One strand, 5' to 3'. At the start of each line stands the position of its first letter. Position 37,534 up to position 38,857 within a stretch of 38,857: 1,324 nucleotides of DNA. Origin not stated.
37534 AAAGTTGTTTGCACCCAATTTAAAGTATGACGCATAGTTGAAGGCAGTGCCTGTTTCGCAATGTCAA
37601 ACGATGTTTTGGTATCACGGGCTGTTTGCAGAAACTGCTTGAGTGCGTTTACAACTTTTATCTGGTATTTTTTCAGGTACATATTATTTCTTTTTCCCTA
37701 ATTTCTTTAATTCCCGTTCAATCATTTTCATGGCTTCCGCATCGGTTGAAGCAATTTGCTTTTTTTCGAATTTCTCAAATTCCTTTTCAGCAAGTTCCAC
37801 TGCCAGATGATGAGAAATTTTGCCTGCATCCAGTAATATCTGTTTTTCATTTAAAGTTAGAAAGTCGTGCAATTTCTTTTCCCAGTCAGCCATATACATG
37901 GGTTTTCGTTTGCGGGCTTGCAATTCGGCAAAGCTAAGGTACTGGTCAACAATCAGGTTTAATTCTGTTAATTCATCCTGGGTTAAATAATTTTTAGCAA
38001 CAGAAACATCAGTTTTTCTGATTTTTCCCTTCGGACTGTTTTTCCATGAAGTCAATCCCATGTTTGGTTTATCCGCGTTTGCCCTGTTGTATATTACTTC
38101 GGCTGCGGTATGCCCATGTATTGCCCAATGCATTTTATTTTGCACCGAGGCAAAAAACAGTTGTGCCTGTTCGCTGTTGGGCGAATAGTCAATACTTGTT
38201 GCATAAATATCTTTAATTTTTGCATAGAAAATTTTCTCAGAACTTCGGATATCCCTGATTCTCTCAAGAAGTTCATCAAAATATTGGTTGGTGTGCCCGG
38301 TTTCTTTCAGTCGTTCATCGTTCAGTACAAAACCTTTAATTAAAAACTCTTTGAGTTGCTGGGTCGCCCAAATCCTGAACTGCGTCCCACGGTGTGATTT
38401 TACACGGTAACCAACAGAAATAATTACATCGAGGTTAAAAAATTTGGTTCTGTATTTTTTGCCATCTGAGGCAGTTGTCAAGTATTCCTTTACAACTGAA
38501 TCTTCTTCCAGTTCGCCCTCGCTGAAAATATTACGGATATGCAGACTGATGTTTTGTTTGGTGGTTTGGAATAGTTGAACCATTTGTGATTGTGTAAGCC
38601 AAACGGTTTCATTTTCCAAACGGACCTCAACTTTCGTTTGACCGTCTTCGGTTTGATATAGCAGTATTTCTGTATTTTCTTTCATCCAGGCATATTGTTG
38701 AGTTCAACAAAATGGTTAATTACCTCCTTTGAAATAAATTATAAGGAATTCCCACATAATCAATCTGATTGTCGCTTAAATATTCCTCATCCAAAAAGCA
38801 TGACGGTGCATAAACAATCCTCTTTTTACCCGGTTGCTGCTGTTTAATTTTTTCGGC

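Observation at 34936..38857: AT-rich restriction-like cassette (methyltransferase tail, RhuM, Res-type helicase/nuclease, coupled micro-ORF) abutting the secA promoter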

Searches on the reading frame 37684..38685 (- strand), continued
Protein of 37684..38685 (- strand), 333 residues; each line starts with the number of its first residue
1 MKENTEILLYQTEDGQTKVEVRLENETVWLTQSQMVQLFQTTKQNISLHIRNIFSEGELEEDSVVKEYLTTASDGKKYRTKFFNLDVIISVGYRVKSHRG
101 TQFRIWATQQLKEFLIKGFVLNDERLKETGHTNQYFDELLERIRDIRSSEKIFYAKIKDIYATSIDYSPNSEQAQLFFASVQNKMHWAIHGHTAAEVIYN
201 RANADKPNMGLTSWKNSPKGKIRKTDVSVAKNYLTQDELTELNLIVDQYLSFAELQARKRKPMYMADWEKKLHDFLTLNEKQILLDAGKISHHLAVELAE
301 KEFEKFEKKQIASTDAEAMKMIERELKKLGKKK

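Call 104: fold_search(model_id=the predicted structure, library=pdb)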
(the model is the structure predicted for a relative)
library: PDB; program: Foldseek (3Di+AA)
matches with E <= 10: 448; with E <= 0.001: 0
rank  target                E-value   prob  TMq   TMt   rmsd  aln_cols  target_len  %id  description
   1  8u0g_B                6.2e-03  1.00  0.34  0.45   7.9       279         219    9  Full-length dimer of DNA-Damage Response Protein C from Deinococcus radiodurans - Crystal form xMJ7124 (released 2023-09-06)
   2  7qvb_B                1.3e-02  0.99  0.35  0.48  11.2       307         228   11  Crystal structure of the DNA-binding protein DdrC from Deinococcus radiodurans (released 2022-06-22)
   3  7qvb_A                2.3e-02  0.96  0.31  0.41   8.2       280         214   10  Crystal structure of the DNA-binding protein DdrC from Deinococcus radiodurans (released 2022-06-22)
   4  7u0h_n                4.3e-02  0.16  0.11  0.11  19.1       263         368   16  State NE1 nucleolar 60S ribosome biogenesis intermediate - Overall model (released 2022-12-14)
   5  6elz_n                4.8e-02  0.16  0.12  0.10  18.7       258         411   16  State E (TAP-Flag-Ytm1 E80A) - Visualizing the assembly pathway of nucleolar pre-60S ribosomes (released 2017-12-27)
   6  7udi_A                5.7e-02  0.80  0.27  0.40  15.4       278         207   10  Full-length dimer of DNA-Damage Response Protein C from Deinococcus radiodurans (released 2023-02-22)
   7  8ine_v                6.4e-02  0.13  0.11  0.10  18.8       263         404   11  human nuclear pre-60S ribosomal particle - State G' (released 2023-08-09)
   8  7r6q_n                7.9e-02  0.14  0.12  0.10  18.8       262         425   15  State E2 nucleolar 60S ribosome biogenesis intermediate - Foot region model (released 2022-11-09)
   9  7uoo_n                9.4e-02  0.12  0.12  0.11  18.6       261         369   16  Nucleoplasmic pre-60S intermediate of the Nog2 containing pre-rotation state (released 2023-03-15)
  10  8fkz_SM               9.9e-02  0.14  0.12  0.10  17.8       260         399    9  Human nucleolar pre-60S ribosomal subunit (State G) (released 2023-07-12)
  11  2ab5_A                1.5e-01  0.51  0.15  0.18   9.9       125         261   13  bI3 LAGLIDADG Maturase (released 2005-08-30)
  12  7nvr_W                1.6e-01  0.35  0.14  0.23  29.9       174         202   14  Human Mediator with RNA Polymerase II Pre-initiation complex (released 2021-05-05)
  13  2ab5_B                1.7e-01  0.47  0.15  0.18   9.8       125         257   13  bI3 LAGLIDADG Maturase (released 2005-08-30)
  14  9a5c_B                1.9e-01  0.12  0.14  0.15  18.0       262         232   10  Integrative model of GLPD-DNAD by crosslinking MS and deep learning (released 2024-09-18)
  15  7z1l_O                2.5e-01  0.13  0.13  0.08  23.0       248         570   11  Structure of yeast RNA Polymerase III Pre-Termination Complex (PTC) (released 2022-08-31)
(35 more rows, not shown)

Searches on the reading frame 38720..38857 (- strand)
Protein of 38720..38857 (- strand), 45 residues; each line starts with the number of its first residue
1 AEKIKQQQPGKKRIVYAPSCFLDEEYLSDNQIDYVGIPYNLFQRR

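Call 5: search_protein_families(library=pfam, proteins=[window:38720-38857:-], max_evalue=0.01)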
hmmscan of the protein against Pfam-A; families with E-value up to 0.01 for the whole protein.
window:38720-38857:- (45 aa): 0 families

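Call 6: search_protein_families(library=padloc, proteins=[window:38720-38857:-], max_evalue=0.01)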
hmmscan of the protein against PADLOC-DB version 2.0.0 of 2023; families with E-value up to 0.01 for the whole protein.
window:38720-38857:- (45 aa): 2 families
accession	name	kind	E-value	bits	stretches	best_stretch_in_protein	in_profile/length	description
PDLC03640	MTase_III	-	0.0015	14.9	1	5-43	610-650/654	Type III methyltransferase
PDLC03644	MTase_III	-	0.003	14.4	1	9-42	507-540/542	Type III methyltransferase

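Call 10: search_protein_families(library=ncbifam, proteins=[window:38720-38857:-], max_evalue=0.01)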
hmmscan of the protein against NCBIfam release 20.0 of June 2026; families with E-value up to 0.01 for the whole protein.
window:38720-38857:- (45 aa): 0 families
